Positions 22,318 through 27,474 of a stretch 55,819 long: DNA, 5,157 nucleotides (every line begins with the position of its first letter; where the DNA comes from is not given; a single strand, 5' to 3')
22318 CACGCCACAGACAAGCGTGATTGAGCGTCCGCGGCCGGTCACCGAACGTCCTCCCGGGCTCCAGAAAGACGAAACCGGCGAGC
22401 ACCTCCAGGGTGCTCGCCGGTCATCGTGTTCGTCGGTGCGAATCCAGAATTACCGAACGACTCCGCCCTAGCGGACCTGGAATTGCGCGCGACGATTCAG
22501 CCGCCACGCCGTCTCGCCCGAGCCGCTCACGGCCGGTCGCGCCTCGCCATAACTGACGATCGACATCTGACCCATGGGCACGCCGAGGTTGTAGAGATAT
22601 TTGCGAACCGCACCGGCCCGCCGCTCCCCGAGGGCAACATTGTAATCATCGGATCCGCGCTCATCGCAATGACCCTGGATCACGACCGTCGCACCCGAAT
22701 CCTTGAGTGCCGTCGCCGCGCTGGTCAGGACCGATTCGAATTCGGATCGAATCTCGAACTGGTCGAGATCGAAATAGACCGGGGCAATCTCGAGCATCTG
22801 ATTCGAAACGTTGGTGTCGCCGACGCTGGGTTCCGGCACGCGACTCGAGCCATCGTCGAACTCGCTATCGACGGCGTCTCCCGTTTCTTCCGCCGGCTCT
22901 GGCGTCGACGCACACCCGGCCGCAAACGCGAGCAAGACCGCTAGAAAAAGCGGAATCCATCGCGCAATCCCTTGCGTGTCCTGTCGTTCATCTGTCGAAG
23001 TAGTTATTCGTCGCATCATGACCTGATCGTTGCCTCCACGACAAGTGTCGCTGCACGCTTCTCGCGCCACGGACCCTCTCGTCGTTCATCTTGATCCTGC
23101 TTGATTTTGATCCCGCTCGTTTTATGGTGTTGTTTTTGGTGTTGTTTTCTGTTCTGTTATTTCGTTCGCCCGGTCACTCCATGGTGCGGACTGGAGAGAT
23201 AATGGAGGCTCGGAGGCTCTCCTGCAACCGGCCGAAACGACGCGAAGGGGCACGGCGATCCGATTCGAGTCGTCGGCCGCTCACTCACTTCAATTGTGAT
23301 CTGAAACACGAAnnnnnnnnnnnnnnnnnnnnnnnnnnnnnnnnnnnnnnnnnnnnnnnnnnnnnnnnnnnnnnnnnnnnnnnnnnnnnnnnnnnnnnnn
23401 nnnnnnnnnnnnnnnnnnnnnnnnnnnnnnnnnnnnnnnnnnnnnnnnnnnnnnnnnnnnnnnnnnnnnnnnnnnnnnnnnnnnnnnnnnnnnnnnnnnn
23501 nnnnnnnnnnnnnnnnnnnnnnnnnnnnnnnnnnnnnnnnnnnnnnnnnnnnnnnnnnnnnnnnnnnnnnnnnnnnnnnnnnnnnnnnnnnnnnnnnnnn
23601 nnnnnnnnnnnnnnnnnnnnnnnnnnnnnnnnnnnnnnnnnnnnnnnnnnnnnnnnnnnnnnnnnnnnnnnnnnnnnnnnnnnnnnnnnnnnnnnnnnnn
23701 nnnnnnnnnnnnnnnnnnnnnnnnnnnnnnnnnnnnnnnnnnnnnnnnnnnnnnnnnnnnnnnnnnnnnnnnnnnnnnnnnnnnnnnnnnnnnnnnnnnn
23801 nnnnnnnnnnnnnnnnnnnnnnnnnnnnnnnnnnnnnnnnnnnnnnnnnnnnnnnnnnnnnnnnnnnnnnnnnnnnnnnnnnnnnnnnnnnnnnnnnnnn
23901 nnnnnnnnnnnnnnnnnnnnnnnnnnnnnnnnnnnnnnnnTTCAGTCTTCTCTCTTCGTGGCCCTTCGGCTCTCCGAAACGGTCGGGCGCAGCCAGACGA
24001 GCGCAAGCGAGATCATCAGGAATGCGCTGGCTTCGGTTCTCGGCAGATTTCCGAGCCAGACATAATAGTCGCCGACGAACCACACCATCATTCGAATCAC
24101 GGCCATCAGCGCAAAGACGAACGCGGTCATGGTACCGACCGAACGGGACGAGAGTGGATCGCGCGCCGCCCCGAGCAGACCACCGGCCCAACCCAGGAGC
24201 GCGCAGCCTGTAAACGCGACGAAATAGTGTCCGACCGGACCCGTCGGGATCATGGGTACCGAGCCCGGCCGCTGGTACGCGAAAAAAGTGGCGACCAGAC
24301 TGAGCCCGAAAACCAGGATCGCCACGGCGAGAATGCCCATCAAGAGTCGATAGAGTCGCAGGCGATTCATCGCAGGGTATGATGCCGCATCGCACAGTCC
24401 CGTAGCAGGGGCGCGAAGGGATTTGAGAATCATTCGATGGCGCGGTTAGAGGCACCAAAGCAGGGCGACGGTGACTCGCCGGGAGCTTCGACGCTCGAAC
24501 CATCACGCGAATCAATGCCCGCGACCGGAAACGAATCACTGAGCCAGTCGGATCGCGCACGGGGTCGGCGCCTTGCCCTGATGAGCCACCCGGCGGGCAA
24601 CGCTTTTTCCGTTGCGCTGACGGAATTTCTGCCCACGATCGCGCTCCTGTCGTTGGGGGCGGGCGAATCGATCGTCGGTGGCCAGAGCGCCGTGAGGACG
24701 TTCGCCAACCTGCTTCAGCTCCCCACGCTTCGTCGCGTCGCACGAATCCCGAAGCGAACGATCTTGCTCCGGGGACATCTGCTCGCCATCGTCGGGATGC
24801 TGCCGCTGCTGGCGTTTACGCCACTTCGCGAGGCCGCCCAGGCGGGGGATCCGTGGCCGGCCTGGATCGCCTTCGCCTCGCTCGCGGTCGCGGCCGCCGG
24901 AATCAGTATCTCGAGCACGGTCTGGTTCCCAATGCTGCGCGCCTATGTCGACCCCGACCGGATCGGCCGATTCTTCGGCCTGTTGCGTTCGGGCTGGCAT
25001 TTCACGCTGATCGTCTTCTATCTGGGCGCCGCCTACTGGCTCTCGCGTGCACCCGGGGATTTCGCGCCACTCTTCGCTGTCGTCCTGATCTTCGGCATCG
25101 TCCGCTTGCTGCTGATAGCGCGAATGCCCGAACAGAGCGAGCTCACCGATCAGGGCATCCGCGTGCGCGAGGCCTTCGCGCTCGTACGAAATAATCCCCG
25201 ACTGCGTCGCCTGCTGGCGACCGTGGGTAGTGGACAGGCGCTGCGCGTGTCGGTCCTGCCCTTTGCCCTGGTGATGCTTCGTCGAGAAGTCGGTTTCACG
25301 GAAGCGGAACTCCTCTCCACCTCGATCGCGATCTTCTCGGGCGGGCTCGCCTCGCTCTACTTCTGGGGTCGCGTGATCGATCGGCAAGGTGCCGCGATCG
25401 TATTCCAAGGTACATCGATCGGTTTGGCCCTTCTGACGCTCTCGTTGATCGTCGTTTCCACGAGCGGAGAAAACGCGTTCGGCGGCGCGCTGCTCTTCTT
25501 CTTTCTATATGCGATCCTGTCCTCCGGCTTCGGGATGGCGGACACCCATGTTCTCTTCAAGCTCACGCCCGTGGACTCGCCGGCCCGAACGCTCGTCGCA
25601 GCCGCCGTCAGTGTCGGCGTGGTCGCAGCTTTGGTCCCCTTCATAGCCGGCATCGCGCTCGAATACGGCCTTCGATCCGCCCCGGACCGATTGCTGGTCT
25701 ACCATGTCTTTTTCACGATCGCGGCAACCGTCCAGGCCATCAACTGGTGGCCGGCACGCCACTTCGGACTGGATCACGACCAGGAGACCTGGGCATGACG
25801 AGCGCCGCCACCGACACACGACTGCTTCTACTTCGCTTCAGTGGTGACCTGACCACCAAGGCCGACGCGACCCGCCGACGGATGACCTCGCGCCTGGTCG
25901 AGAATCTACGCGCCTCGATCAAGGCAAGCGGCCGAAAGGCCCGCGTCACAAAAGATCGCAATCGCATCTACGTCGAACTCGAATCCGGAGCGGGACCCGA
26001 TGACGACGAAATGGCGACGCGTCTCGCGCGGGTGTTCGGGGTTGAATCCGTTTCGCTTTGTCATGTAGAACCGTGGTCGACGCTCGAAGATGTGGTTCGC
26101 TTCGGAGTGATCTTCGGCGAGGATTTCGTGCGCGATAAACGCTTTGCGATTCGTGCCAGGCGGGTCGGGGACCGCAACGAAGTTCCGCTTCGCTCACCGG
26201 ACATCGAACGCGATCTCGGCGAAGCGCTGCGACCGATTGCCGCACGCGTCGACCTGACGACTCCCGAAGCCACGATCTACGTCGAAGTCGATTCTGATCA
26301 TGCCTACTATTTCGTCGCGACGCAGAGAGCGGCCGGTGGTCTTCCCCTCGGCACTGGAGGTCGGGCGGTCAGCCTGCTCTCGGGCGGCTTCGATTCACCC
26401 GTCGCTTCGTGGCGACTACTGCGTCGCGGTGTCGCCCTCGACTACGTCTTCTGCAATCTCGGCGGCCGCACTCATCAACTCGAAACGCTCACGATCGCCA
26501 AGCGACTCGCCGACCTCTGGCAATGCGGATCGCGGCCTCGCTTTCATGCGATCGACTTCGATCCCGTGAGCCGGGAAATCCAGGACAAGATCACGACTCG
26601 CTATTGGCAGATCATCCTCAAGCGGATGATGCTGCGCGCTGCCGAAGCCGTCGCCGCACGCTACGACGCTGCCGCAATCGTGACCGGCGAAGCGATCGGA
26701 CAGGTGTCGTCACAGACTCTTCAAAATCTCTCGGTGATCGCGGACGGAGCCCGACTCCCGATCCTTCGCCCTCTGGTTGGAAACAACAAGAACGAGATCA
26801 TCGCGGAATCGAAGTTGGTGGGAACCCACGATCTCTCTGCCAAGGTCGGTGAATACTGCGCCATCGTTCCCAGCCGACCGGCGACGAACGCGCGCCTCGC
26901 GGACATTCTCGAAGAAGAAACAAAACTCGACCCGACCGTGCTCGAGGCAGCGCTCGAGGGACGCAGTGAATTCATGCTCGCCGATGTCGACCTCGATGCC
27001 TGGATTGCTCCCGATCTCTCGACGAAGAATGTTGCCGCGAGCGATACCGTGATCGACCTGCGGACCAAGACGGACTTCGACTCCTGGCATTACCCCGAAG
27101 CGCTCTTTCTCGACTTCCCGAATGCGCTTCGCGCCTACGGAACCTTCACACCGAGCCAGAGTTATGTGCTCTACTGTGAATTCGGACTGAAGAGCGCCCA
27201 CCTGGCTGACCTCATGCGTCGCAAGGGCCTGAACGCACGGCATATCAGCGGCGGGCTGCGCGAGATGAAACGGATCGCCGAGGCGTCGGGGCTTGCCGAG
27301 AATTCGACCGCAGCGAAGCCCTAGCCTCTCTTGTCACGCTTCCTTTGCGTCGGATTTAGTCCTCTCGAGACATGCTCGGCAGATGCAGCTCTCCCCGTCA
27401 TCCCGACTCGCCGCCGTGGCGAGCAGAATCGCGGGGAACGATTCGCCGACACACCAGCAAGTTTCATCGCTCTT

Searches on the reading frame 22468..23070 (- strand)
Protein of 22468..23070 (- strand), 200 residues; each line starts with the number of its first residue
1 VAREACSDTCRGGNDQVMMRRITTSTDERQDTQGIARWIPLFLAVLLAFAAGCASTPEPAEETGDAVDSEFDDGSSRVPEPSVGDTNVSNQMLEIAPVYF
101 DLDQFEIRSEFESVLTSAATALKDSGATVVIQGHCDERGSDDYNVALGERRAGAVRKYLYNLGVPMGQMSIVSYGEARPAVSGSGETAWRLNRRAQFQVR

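Call 14: search_protein_families(library=pfam, proteins=[window:22468-23070:-], max_evalue=0.001)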
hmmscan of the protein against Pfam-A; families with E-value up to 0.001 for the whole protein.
window:22468-23070:- (200 aa): 1 family
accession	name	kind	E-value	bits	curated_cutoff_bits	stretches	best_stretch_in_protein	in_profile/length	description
PF00691.25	OmpA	-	2.9e-19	69.6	27.2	1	99-188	1-93/98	OmpA family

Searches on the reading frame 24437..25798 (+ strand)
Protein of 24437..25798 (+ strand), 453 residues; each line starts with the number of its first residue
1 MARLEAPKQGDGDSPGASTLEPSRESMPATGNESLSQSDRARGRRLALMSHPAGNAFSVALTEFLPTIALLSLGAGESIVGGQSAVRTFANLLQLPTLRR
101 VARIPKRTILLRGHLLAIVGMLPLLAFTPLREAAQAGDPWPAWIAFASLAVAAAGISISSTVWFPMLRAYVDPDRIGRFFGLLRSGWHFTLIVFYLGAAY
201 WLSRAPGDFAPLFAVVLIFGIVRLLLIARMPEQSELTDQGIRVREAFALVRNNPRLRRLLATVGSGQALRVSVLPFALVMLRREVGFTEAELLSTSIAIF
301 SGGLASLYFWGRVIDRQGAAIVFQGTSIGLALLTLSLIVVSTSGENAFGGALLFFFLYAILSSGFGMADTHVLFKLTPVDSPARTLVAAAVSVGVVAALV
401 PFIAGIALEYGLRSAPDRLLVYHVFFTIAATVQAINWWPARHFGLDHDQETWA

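Call 14: search_protein_families(library=pfam, proteins=[window:24437-25798:+], max_evalue=0.001)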
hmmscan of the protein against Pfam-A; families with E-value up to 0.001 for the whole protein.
window:24437-25798:+ (453 aa): 1 family
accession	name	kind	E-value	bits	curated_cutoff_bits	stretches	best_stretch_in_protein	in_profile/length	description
PF07690.21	MFS_1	-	3.6e-10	39.7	33.4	1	66-399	20-345/347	Major Facilitator Superfamily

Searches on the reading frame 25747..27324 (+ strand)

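Call 14: search_protein_families(library=pfam, proteins=[window:25747-27324:+], max_evalue=0.001)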
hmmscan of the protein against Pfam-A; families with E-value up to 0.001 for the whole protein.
window:25747-27324:+ (525 aa): 4 families
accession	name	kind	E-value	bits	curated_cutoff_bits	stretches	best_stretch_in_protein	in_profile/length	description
PF02568.20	ThiI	-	4.6e-55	186.7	20.5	1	202-394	1-195/197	Thiamine biosynthesis protein (ThiI)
PF22025.1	ThiI_fer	-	9.5e-14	52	25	1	27-103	2-72/72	ThiI ferredoxin-like domain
PF00581.25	Rhodanese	-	9.9e-08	32.8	22.2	1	432-507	12-99/102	Rhodanese-like domain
PF02926.22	THUMP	-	2.1e-07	31.7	20.6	1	126-187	18-80/84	THUMP domain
